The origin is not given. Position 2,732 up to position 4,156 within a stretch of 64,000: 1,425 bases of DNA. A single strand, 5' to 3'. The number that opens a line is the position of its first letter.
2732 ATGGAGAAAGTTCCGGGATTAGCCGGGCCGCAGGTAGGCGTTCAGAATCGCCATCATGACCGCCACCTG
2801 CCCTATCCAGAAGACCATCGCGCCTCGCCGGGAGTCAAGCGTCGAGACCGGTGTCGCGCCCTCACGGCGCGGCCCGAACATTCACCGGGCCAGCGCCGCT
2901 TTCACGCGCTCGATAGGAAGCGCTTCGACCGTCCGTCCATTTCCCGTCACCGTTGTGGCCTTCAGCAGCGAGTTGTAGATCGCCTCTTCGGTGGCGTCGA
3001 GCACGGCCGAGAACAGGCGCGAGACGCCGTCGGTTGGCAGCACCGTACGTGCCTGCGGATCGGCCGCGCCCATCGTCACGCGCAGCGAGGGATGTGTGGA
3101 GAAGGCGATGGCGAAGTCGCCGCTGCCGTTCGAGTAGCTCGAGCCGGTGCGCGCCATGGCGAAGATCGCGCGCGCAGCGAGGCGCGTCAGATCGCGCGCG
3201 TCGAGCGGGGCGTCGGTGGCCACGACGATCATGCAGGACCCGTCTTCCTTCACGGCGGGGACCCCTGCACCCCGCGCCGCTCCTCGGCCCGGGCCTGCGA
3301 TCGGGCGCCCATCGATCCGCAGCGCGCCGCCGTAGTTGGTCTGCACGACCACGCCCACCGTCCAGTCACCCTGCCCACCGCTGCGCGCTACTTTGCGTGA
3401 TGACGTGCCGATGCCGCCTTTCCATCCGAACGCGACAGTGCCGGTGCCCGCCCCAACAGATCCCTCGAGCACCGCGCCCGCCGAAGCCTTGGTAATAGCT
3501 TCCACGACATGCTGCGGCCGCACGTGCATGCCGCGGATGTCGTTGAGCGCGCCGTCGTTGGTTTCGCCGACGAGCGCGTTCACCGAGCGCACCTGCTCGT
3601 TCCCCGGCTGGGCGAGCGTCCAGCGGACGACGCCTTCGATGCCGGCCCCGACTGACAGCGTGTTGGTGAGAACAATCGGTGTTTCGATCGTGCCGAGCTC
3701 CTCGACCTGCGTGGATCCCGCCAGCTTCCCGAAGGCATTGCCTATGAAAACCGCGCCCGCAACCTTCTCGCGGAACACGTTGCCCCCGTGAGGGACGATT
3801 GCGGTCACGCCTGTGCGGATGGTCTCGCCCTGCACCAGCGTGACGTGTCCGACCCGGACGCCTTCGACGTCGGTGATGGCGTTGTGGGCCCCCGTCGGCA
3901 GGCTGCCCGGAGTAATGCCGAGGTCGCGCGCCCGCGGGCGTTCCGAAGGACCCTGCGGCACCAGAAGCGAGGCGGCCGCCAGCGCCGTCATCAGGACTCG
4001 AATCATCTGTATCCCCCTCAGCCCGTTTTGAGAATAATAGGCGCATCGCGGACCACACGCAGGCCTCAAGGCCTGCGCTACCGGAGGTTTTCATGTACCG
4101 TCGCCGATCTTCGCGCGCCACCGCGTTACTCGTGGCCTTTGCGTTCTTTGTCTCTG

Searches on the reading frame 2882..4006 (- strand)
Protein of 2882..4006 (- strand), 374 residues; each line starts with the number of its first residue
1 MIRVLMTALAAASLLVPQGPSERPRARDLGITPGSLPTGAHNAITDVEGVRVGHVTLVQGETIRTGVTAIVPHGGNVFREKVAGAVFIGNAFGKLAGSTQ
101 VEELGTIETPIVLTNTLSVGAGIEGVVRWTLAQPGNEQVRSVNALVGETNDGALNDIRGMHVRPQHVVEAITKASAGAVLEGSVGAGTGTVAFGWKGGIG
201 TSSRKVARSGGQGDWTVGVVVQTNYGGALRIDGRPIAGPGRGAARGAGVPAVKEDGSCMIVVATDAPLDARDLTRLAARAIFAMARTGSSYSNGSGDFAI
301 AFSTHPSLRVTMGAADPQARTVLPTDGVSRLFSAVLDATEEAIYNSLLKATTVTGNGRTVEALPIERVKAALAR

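Call 64: search_protein_families(library=pfam, proteins=[window:2882-4006:-])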
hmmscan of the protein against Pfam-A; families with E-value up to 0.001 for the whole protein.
window:2882-4006:- (374 aa): 1 family
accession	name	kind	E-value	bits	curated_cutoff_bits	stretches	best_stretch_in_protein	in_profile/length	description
PF03576.19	Peptidase_S58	-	1.7e-108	363.2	23.9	1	42-359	1-306/307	Peptidase family S58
